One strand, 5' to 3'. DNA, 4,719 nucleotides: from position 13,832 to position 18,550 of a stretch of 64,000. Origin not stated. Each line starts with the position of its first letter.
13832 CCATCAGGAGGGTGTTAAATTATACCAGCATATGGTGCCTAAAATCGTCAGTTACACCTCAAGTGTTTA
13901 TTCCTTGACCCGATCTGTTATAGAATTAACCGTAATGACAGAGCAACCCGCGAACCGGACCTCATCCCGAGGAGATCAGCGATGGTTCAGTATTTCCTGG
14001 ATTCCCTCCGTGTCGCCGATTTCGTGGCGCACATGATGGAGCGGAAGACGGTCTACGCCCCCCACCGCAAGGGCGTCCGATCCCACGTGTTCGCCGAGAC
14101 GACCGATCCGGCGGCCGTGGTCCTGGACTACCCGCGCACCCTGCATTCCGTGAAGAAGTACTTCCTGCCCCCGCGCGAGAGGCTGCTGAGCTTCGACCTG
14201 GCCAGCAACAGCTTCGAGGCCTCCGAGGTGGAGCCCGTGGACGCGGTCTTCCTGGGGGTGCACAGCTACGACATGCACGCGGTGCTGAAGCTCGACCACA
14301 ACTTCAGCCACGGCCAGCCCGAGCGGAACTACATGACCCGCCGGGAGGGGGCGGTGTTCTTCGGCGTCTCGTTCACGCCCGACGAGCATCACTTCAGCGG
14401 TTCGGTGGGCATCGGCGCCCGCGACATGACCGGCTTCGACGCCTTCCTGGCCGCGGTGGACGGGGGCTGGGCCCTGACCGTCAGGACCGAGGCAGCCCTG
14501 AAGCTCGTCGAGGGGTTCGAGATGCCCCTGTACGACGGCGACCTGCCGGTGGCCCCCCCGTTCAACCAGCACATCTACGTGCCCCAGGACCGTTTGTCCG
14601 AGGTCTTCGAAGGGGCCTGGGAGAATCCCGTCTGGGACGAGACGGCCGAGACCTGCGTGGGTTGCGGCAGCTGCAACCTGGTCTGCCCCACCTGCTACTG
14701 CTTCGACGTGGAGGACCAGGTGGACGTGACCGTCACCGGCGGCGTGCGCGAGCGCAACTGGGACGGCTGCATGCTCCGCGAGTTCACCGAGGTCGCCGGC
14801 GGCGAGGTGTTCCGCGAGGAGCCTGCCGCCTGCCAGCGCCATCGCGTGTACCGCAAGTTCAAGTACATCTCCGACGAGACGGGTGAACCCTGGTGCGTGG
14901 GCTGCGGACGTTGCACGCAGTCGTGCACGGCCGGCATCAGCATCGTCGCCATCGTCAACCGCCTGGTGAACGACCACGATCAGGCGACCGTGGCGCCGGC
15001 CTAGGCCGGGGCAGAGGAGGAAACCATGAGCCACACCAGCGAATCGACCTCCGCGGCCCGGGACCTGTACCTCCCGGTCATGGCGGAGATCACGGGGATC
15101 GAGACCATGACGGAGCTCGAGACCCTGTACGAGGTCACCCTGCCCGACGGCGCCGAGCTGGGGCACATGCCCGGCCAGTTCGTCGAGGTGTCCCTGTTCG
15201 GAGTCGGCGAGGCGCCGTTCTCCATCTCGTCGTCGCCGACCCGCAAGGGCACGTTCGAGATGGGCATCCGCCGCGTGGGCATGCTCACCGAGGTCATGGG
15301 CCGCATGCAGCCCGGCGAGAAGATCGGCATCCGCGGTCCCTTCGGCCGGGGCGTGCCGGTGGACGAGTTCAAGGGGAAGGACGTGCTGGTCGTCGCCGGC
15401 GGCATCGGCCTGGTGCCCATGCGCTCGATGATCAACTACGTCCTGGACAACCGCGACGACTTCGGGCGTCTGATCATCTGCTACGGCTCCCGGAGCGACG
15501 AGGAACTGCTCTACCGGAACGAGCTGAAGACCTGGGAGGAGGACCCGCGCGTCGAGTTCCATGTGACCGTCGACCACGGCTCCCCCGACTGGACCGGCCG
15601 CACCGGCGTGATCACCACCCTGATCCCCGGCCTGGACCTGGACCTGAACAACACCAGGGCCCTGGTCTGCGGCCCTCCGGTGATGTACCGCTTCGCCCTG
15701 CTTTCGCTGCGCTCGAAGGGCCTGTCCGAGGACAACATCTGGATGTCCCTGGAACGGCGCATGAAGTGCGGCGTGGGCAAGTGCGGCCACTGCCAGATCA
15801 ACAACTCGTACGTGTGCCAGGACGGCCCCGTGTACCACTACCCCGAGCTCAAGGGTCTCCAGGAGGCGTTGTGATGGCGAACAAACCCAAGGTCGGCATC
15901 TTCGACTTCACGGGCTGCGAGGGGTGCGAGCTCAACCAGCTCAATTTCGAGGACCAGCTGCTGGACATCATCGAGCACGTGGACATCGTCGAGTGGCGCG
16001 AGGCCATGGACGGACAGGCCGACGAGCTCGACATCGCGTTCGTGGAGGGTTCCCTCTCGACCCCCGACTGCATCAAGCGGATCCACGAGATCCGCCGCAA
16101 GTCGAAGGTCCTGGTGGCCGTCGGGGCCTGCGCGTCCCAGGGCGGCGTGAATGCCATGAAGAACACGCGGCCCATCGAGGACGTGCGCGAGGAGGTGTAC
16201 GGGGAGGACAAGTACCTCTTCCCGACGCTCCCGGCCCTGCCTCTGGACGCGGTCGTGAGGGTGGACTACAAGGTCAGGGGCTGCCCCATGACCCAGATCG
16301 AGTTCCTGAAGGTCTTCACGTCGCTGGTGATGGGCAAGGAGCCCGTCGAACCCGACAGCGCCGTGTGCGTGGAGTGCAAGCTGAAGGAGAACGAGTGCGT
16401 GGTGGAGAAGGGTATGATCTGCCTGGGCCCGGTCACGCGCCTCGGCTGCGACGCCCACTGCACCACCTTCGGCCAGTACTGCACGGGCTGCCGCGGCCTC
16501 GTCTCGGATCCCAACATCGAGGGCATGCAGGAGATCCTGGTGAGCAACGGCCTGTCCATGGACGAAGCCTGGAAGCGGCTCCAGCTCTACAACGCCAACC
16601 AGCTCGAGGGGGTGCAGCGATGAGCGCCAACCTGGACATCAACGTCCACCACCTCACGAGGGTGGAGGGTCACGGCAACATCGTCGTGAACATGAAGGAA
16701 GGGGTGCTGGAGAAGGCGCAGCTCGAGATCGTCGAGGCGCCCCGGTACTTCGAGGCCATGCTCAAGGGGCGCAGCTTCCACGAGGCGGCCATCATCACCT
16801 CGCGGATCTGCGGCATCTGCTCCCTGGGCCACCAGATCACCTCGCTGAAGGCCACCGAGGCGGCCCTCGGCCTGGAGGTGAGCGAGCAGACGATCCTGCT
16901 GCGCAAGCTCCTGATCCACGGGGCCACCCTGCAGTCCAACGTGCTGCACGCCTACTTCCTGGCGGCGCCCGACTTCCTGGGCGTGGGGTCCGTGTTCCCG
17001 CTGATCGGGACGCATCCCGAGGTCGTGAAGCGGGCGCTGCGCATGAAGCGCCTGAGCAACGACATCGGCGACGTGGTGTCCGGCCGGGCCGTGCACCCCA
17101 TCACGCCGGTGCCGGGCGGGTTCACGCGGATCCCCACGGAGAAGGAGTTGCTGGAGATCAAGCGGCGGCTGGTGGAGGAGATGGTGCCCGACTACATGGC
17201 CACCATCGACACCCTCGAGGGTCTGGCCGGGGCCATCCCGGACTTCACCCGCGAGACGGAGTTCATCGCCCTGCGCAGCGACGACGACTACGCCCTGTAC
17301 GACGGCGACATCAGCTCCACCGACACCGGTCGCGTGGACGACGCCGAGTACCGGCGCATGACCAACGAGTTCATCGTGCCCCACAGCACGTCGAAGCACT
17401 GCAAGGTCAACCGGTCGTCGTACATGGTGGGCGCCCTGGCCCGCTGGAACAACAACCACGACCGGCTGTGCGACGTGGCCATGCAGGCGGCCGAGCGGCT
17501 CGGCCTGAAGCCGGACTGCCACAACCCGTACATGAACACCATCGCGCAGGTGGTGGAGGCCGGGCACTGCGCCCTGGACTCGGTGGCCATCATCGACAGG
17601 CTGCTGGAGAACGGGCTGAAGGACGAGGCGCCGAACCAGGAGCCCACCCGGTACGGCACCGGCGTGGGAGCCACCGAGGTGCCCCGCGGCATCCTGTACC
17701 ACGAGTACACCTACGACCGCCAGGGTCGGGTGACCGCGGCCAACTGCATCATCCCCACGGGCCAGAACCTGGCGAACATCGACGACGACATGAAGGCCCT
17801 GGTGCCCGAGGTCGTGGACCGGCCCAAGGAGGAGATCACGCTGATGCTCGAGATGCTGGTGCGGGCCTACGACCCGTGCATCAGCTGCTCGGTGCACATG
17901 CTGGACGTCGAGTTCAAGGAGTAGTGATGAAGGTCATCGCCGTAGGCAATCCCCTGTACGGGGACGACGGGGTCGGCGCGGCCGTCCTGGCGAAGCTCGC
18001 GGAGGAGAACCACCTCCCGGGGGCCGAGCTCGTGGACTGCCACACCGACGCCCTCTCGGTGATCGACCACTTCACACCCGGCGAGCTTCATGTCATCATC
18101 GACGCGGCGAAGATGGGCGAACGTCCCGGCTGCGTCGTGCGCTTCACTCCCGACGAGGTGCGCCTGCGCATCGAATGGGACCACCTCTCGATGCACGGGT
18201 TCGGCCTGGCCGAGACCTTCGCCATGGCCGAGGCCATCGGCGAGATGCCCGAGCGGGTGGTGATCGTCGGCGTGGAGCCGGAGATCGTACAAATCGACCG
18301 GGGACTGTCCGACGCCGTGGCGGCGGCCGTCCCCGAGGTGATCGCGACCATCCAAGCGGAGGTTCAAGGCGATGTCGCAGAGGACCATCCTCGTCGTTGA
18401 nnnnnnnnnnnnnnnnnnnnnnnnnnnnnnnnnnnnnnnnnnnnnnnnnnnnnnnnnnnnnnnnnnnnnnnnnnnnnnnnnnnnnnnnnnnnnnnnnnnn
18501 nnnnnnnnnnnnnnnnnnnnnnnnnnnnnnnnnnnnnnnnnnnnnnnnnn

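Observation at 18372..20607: Receiver-only response regulator, multi-TM histidine kinase and tandem-ACT protein translationally coupled directly downstream of the [NiFe]-hydrogenase operon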

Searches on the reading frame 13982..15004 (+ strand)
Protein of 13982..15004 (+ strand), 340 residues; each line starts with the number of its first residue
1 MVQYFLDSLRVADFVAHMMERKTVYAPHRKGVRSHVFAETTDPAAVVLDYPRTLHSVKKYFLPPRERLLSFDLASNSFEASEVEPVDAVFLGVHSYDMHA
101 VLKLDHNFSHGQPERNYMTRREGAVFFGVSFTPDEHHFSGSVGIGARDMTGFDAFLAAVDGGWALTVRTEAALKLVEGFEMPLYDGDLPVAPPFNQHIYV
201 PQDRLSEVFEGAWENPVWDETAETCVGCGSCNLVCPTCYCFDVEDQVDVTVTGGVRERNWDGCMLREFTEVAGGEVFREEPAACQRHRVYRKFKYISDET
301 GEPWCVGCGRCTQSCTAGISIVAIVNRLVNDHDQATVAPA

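Call 6: search_protein_families(library=pfam, proteins=[window:13982-15004:+], max_evalue=0.01)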
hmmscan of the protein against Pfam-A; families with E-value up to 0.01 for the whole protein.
window:13982-15004:+ (340 aa): 11 families
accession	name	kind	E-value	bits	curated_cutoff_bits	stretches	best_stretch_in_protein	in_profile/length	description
PF17179.9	Fer4_22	-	7.8e-29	100.8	27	1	224-319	1-95/95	4Fe-4S dicluster domain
PF12797.12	Fer4_2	-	3.6e-06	27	24.5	1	222-237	7-22/22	4Fe-4S binding domain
PF13237.11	Fer4_10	-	5.6e-06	26.6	25.5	0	222-246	6-22/53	4Fe-4S dicluster domain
PF13187.11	Fer4_9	-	7.8e-06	26.3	27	0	305-322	2-19/52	4Fe-4S dicluster domain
PF12838.12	Fer4_7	-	1.3e-05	26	27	1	215-237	28-50/52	4Fe-4S dicluster domain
PF14697.11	Fer4_21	-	1.9e-05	25.2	35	0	218-240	34-56/59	4Fe-4S dicluster domain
PF13534.11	Fer4_17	-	0.00011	23.1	22.2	0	214-236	35-57/61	4Fe-4S dicluster domain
PF00037.32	Fer4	-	0.00026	21.1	21.1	0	223-237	6-20/24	4Fe-4S binding domain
PF13484.11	Fer4_16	-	0.0009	20.4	30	0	219-236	47-64/66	4Fe-4S double cluster binding domain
PF25160.1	LdpA_Fe-S-bd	-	0.0021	18.2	27.6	0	304-318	27-41/49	LdpA Fe-S cluster-binding domain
PF13183.11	Fer4_8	-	0.0083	17.1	27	0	213-237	46-66/68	4Fe-4S dicluster domain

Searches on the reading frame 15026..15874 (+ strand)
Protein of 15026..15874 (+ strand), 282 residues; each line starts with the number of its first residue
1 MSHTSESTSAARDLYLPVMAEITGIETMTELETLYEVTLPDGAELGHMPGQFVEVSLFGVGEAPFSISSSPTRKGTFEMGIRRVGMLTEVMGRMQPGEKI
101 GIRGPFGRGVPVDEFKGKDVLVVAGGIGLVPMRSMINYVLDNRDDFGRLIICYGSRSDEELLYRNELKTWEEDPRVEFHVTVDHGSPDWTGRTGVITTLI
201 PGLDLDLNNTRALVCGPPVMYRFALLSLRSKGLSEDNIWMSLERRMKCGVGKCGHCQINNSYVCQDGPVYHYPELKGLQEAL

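Call 6: search_protein_families(library=pfam, proteins=[window:15026-15874:+], max_evalue=0.01)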
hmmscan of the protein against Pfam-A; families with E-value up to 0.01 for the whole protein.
window:15026-15874:+ (282 aa): 3 families
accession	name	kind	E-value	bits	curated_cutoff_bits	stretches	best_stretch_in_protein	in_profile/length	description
PF00175.26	NAD_binding_1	-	5.3e-18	66.1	22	1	123-224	2-107/109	Oxidoreductase NAD-binding domain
PF10418.14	DHODB_Fe-S_bind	-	4.3e-11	42.8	23.9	1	243-275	1-40/41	Iron-sulfur cluster binding domain of dihydroorotate dehydrogenase B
PF00970.30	FAD_binding_6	-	1.2e-06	29.2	21.1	1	23-108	5-96/99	Oxidoreductase FAD-binding domain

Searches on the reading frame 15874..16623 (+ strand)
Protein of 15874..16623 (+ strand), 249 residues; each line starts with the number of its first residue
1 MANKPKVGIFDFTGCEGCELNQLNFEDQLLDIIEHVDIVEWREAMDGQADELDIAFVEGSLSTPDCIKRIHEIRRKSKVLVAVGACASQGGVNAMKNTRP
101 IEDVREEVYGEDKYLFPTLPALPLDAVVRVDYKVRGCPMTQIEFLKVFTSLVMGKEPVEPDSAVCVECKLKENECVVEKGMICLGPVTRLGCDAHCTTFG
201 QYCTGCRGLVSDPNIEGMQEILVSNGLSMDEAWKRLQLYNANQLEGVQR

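Call 6: search_protein_families(library=pfam, proteins=[window:15874-16623:+], max_evalue=0.01)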
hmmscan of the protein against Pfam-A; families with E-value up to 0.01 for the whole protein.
window:15874-16623:+ (249 aa): 1 family
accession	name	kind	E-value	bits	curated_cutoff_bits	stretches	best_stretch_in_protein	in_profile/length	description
PF01058.29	Oxidored_q6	-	1.8e-23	83.1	27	1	15-150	1-127/128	NADH ubiquinone oxidoreductase, 20 Kd subunit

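Call 7: search_protein_families(library=ncbifam, proteins=[window:15874-16623:+], max_evalue=0.01)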
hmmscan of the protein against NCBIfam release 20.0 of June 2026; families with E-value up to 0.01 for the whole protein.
window:15874-16623:+ (249 aa): 8 families
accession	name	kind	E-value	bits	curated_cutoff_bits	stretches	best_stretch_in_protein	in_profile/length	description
NF040836.1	sulfhyd_HydD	equivalog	1.9e-58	197.7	500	1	3-243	4-248/261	NADPH-dependent hydrogenase/sulfhydrogenase 1 subunit delta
NF040831.1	sulfhyd_ShyD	equivalog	2.4e-53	181.2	460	1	6-237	2-235/240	NAD(P)-dependent hydrogenase/sulfhydrogenase 2 subunit delta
NF045875.1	F420_non_VhuG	exception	7.3e-30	104.2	450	2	1-171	1-183/286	F420-non-reducing hydrogenase subunit VhuG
TIGR03294.1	FrhG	equivalog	4.6e-15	56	245.5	1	5-200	2-190/228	coenzyme F420 hydrogenase subunit gamma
NF011390.0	PRK14815.1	equivalog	0.00036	19.9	281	1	54-93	76-117/183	NADH dehydrogenase subunit B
NF005012.1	PRK06411.1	subfamily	0.0025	17.4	116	0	53-94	75-118/166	NADH-quinone oxidoreductase subunit NuoB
NF011395.0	PRK14820.1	equivalog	0.0033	17.2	263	0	53-93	75-117/180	NADH-quinone oxidoreductase subunit B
TIGR01957.1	nuoB_fam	subfamily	0.0049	16.8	142.7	0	53-95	59-103/145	NADH-quinone oxidoreductase subunit B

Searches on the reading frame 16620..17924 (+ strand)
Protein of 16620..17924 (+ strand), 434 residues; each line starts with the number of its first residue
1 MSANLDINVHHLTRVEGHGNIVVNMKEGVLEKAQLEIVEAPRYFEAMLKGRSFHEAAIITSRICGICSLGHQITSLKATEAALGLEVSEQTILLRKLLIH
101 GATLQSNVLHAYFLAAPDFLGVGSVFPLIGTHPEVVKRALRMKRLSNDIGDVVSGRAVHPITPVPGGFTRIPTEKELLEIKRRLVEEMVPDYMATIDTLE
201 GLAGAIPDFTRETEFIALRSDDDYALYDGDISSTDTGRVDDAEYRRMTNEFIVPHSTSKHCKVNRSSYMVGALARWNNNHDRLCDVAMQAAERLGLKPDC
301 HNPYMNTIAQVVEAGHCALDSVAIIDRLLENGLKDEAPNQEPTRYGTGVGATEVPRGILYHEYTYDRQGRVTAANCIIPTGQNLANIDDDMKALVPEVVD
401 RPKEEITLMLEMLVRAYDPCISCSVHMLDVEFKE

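Call 6: search_protein_families(library=pfam, proteins=[window:16620-17924:+], max_evalue=0.01)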
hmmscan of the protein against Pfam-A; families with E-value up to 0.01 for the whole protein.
window:16620-17924:+ (434 aa): 1 family
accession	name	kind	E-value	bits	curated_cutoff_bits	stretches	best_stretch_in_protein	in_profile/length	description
PF00374.24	NiFeSe_Hases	-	2.1e-32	113.2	25.8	2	42-125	1-84/508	Nickel-dependent hydrogenase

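Call 7: search_protein_families(library=ncbifam, proteins=[window:16620-17924:+], max_evalue=0.01)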
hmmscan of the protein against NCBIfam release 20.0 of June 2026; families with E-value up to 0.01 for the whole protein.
window:16620-17924:+ (434 aa): 11 families
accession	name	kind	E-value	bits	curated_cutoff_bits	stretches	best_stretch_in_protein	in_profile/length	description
NF040828.1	sulfhyd_ShyA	equivalog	1.1e-74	251.8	700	1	7-428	3-413/415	NAD(P)-dependent hydrogenase/sulfhydrogenase 2 subunit alpha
NF040832.1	sulfhyd_HydA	equivalog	1.6e-74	251.6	880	1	5-428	3-424/426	NADPH-dependent hydrogenase/sulfhydrogenase 1 subunit alpha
NF041785.2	VhuA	equivalog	1.3e-44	152.5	800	1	7-391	4-409/418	F420-non-reducing hydrogenase Vhu subunit A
NF033181.1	NiFeSe_hydrog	equivalog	3.3e-43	148.3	600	2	7-136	4-132/507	nickel-dependent hydrogenase large subunit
TIGR03295.1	frhA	equivalog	1.9e-42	145.7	392.5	2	7-183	5-177/412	coenzyme F420 hydrogenase subunit alpha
NF045518.1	H2_NiFeSe_large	exception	2.4e-36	125.6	780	2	6-184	3-195/485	NiFeSe hydrogenase large subunit HysA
NF007778.0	PRK10467.1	equivalog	4.2e-26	91.4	969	2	7-125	5-122/567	hydrogenase 2 large subunit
NF007550.0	PRK10170.1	equivalog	1.1e-19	70.4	1101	2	8-122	20-134/597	Ni/Fe-hydrogenase large subunit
NF041786.2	VhuU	equivalog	4.2e-08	32.9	70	1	409-430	10-31/45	F420-non-reducing hydrogenase selenoprotein subunit VhuU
NF040602.1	F420_dehyd_FpoD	exception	0.0025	16.9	600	1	22-111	26-115/372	F420H2 dehydrogenase subunit FpoD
NF004739.1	PRK06075.1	equivalog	0.0087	14.9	360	0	16-109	13-106/384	NADH-quinone oxidoreductase subunit D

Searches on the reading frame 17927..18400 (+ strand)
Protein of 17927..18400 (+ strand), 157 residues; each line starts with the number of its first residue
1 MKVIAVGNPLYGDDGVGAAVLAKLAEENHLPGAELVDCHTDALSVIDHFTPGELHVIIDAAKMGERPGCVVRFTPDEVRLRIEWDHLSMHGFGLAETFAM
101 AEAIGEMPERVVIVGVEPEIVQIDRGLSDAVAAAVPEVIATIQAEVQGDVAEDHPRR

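Call 6: search_protein_families(library=pfam, proteins=[window:17927-18400:+], max_evalue=0.01)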
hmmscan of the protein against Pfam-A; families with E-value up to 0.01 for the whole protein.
window:17927-18400:+ (157 aa): 1 family
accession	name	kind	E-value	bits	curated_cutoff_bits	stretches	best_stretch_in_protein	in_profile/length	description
PF01750.23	HycI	-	6.8e-20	71.7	23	1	20-143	3-128/130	Hydrogenase maturation protease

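Call 7: search_protein_families(library=ncbifam, proteins=[window:17927-18400:+], max_evalue=0.01)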
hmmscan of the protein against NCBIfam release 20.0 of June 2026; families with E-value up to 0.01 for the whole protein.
window:17927-18400:+ (157 aa): 7 families
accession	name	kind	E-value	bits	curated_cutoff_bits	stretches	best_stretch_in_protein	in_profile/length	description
TIGR00072.1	hydrog_prot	superfamily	1.4e-36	125.7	47.45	1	3-145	2-144/145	hydrogenase maturation protease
TIGR00140.1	hupD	subfamily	6.2e-24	84.7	151.8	1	3-146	3-147/151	HyaD/HybD family hydrogenase maturation endopeptidase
NF007777.0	PRK10466.1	equivalog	1e-17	64.4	190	1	3-152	5-155/164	HyaD/HybD family hydrogenase maturation endopeptidase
NF045519.1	NiFeSe_H2_mat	exception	1e-16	61.1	190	1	3-147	5-148/152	NiFeSe hydrogenase maturation protease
TIGR00130.1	frhD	equivalog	2.6e-14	53.5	134.95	1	3-146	7-151/153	coenzyme F420-reducing hydrogenase, FrhD protein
TIGR00142.1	hycI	equivalog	3.4e-13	49.6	119.1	1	3-144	3-140/146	hydrogenase maturation peptidase HycI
NF007616.0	PRK10264.1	equivalog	7.4e-13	48.6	261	1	3-125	8-131/195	hydrogenase 1 maturation protease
